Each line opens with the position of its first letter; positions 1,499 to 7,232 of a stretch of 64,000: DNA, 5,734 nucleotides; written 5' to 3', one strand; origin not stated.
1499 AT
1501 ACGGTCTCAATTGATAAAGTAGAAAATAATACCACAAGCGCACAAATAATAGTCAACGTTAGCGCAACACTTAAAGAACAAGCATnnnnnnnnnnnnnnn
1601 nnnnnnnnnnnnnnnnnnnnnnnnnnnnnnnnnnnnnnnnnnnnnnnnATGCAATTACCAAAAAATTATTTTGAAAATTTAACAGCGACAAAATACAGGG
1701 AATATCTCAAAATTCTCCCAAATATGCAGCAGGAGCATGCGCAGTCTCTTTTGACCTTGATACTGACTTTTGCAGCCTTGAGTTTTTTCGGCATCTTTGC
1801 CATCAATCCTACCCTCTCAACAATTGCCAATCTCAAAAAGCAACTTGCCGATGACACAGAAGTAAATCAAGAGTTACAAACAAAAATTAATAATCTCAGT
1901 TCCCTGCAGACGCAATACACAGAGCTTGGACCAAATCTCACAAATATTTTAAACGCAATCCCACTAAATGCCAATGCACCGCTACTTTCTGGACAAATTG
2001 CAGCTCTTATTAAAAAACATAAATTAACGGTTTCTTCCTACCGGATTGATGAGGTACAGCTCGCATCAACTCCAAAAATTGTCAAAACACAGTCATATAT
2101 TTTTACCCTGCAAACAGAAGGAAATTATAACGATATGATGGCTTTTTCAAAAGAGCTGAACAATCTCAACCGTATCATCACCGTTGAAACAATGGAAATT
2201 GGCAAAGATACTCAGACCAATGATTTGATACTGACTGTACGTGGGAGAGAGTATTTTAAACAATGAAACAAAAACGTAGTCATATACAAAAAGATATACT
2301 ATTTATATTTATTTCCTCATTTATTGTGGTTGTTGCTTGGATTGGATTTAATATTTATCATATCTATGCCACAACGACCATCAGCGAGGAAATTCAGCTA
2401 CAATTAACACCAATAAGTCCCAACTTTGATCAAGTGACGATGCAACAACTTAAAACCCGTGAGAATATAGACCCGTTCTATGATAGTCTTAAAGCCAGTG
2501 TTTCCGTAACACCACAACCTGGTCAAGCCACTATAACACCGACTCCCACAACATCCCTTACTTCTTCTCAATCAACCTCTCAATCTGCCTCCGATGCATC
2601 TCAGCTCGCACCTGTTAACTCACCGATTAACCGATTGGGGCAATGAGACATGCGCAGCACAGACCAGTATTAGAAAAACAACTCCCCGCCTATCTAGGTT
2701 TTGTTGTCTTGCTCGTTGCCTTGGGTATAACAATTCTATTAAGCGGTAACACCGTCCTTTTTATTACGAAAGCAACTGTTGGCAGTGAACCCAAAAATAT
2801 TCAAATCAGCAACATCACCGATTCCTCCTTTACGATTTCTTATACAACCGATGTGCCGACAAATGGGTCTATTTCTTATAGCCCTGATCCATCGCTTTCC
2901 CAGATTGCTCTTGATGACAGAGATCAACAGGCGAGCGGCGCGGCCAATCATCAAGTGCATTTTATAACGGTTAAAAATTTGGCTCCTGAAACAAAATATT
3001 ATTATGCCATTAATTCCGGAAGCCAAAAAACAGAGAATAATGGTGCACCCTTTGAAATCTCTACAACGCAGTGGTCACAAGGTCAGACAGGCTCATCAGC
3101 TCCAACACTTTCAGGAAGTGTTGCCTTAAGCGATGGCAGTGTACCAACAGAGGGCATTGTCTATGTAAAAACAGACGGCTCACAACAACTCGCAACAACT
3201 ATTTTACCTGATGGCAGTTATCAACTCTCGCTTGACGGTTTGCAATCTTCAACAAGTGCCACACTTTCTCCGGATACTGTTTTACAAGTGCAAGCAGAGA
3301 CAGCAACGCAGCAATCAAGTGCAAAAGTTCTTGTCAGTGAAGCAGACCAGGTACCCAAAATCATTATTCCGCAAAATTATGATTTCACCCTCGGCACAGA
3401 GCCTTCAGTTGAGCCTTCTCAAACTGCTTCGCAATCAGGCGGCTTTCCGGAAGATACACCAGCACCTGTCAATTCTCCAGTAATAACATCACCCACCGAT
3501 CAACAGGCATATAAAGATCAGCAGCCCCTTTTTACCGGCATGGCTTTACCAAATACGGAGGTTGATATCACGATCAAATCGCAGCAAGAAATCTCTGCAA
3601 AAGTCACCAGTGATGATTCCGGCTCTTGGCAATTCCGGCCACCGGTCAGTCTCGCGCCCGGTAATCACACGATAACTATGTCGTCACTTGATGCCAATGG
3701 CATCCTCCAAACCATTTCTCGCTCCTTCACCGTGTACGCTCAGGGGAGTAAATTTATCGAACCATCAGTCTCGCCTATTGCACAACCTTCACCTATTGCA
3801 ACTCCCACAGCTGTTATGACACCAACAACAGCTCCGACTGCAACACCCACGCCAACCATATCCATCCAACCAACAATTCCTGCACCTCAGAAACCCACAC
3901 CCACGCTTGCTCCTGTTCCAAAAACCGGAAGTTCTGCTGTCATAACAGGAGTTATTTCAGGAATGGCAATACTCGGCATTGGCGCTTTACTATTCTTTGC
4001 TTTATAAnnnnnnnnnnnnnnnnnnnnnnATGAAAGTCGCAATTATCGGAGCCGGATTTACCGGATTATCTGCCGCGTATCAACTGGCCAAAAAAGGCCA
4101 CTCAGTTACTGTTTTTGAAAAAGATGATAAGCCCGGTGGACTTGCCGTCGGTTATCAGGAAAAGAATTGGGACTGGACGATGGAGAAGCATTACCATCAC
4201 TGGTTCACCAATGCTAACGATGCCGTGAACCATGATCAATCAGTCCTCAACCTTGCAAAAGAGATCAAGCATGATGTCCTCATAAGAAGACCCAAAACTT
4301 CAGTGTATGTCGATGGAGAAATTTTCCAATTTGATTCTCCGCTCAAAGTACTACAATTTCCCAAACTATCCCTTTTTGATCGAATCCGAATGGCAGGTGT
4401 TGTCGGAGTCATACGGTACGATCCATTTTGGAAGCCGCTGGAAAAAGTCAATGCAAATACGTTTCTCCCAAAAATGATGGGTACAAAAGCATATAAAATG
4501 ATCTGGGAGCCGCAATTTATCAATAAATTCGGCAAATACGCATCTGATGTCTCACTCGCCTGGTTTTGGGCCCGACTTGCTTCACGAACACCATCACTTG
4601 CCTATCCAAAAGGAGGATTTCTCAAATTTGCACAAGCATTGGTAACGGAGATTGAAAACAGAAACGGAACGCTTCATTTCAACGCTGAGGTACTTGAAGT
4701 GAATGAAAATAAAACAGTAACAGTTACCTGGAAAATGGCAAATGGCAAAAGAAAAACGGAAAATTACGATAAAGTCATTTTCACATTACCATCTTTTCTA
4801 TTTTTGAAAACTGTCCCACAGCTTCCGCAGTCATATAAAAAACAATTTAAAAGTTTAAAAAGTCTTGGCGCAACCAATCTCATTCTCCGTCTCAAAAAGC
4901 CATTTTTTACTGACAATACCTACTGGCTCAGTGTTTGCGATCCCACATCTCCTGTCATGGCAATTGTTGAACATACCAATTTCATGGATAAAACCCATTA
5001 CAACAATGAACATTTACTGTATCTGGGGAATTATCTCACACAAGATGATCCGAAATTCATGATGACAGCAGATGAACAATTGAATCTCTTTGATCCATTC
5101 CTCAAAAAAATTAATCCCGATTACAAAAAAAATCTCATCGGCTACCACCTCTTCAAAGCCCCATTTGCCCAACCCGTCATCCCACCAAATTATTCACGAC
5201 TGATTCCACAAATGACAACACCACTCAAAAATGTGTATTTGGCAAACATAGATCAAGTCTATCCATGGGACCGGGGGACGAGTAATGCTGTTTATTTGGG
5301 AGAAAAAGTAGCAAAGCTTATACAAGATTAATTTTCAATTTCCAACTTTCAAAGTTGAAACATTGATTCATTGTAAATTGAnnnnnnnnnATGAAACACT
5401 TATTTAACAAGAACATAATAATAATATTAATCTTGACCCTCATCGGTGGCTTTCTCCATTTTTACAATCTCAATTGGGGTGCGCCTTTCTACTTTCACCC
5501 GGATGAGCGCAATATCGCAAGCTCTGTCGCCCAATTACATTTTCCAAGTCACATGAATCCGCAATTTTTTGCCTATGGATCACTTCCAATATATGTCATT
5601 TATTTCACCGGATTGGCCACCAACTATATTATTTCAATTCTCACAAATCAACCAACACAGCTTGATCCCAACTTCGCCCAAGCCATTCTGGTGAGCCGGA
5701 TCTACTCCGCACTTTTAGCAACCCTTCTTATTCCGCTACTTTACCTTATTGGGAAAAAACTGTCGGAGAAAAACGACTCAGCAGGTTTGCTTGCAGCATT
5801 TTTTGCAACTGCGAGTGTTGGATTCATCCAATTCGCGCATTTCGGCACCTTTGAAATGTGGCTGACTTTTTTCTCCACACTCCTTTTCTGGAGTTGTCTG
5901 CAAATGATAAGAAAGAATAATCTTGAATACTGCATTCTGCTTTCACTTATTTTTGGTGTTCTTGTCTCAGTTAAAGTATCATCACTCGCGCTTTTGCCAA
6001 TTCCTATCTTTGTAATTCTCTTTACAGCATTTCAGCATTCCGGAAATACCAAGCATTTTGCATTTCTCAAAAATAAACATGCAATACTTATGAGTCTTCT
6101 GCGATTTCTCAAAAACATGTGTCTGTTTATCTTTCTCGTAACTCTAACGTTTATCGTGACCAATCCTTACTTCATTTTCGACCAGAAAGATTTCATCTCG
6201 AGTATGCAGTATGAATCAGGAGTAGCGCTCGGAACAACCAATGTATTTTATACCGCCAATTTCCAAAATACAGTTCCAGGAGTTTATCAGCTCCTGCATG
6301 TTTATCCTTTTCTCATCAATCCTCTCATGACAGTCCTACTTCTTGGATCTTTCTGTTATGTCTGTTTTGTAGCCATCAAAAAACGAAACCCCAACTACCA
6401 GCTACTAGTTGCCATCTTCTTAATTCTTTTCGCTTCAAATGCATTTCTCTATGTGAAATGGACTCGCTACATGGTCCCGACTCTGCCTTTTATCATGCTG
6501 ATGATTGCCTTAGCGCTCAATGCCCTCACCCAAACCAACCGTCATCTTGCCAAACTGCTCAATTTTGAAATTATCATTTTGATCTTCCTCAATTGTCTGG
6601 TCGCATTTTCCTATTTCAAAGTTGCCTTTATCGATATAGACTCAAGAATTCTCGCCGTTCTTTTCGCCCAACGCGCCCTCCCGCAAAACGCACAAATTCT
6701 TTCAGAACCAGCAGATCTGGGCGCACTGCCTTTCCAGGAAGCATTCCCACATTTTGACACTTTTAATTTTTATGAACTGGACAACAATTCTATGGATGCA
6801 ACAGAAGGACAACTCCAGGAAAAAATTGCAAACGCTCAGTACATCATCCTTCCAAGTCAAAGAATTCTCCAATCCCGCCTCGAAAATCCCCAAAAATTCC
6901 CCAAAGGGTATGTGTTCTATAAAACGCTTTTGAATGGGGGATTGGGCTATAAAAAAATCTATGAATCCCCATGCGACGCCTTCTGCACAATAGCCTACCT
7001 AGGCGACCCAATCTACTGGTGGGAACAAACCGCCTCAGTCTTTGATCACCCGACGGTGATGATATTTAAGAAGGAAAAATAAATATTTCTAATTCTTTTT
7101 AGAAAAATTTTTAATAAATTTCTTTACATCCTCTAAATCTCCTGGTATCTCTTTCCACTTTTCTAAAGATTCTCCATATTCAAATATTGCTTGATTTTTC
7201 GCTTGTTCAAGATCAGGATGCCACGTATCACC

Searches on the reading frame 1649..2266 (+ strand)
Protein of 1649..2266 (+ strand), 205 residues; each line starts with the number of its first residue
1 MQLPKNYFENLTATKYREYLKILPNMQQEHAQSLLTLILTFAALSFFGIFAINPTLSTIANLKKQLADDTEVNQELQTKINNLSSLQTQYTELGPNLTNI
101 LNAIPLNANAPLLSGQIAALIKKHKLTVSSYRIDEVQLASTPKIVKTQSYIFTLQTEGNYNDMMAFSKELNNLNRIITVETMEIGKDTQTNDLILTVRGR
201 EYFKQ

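Call 13: search_protein_families(library=pfam, proteins=[window:1649-2266:+])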
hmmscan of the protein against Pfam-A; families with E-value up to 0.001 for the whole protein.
window:1649-2266:+ (205 aa): 1 family
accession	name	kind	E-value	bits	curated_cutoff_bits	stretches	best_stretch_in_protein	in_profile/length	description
PF04350.18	PilO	-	2.7e-11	44.2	22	1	63-196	5-133/145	Pilus assembly protein, PilO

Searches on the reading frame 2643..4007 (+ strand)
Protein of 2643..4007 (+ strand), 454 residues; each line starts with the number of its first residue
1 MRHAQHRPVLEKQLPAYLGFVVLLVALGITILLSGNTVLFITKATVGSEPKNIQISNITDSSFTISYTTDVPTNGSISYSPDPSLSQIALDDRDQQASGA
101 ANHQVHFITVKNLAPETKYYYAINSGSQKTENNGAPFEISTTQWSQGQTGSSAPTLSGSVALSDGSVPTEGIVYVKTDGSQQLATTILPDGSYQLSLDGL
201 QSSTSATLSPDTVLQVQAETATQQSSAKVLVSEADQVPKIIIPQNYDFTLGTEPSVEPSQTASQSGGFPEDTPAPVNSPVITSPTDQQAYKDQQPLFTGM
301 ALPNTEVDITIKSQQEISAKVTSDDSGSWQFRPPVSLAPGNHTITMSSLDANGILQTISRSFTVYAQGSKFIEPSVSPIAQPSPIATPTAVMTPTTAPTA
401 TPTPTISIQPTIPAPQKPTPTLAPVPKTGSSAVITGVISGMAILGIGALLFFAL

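Call 13: search_protein_families(library=pfam, proteins=[window:2643-4007:+])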
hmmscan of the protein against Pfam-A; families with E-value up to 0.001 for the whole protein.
window:2643-4007:+ (454 aa): 3 families
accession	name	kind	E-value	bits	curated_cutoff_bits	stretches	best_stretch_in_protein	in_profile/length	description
PF19077.6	Big_13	-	3.1e-11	44.1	27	1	290-364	24-100/102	Bacterial Ig-like domain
PF16656.11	Pur_ac_phosph_N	-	1.9e-06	28.8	30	1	52-128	3-83/93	Purple acid Phosphatase, N-terminal domain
PF00041.27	fn3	-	0.00027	21.5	25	1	48-130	1-73/84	Fibronectin type III domain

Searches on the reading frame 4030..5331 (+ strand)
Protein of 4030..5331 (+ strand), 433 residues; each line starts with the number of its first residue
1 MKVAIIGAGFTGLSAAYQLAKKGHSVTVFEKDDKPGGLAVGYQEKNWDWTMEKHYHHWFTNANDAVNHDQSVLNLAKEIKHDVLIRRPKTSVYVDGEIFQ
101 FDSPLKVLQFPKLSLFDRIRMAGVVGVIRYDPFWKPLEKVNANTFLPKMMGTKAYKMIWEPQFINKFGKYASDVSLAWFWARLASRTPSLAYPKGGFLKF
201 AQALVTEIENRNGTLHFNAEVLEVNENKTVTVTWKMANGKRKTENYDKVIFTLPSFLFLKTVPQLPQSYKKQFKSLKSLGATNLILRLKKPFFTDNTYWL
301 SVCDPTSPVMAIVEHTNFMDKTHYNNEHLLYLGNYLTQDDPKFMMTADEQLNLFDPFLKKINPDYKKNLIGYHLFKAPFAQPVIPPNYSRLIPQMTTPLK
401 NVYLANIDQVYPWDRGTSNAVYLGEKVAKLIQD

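Call 13: search_protein_families(library=pfam, proteins=[window:4030-5331:+])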
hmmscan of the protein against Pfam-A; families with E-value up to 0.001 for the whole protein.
window:4030-5331:+ (433 aa): 16 families
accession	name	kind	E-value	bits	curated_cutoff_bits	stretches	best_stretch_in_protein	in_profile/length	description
PF01593.30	Amino_oxidase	-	2.3e-25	90.2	19.8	1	10-405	1-416/443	Flavin containing amine oxidoreductase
PF01266.30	DAO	-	8.1e-16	58.9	27.9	1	2-37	1-37/353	FAD dependent oxidoreductase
PF13450.12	NAD_binding_8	-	5.9e-14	52.5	21.9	1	5-65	1-60/68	NAD(P)-binding Rossmann-like domain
PF00070.33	Pyr_redox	-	1.9e-09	38.4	22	1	2-36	1-35/82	Pyridine nucleotide-disulphide oxidoreductase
PF07992.20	Pyr_redox_2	-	3.1e-08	33.8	26.1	1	1-40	1-31/291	Pyridine nucleotide-disulphide oxidoreductase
PF03486.20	HI0933_like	-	8.4e-07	29.1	50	1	2-36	2-36/244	HI0933-like protein Rossmann domain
PF00890.30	FAD_binding_2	-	2.1e-06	27.7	20.4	1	3-37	2-36/414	FAD binding domain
PF12831.13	FAD_oxidored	-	7e-06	26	27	1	3-41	2-40/416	FAD dependent oxidoreductase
PF01946.23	Thi4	-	2.9e-05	23.9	26.2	1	2-38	19-56/235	Thi4 family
PF13454.12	NAD_binding_9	-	4.2e-05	24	21.8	0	4-43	1-44/155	FAD-NAD(P)-binding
PF01494.25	FAD_binding_3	-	0.00022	21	22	1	2-34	3-35/349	FAD binding domain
PF13738.12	Pyr_redox_3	-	0.00025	20.9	30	0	3-33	167-197/305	Pyridine nucleotide-disulphide oxidoreductase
PF02737.24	3HCDH_N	-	0.00033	21.1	22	1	2-54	1-53/180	3-hydroxyacyl-CoA dehydrogenase, NAD binding domain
PF03721.20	UDPG_MGDP_dh_N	-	0.00039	20.5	27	1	1-33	1-33/187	UDP-glucose/GDP-mannose dehydrogenase family, NAD binding domain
PF01134.28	GIDA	-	0.00049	19.7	22.1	1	2-30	1-29/391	Glucose inhibited division protein A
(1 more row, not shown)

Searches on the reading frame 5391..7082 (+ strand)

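Call 13: search_protein_families(library=pfam, proteins=[window:5391-7082:+])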
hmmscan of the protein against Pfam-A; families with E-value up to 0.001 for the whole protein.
window:5391-7082:+ (563 aa): 1 family
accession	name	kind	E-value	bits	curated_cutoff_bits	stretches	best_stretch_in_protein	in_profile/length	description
PF13231.12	PMT_2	-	8.9e-07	29.7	26.1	1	100-218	22-134/160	Dolichyl-phosphate-mannose-protein mannosyltransferase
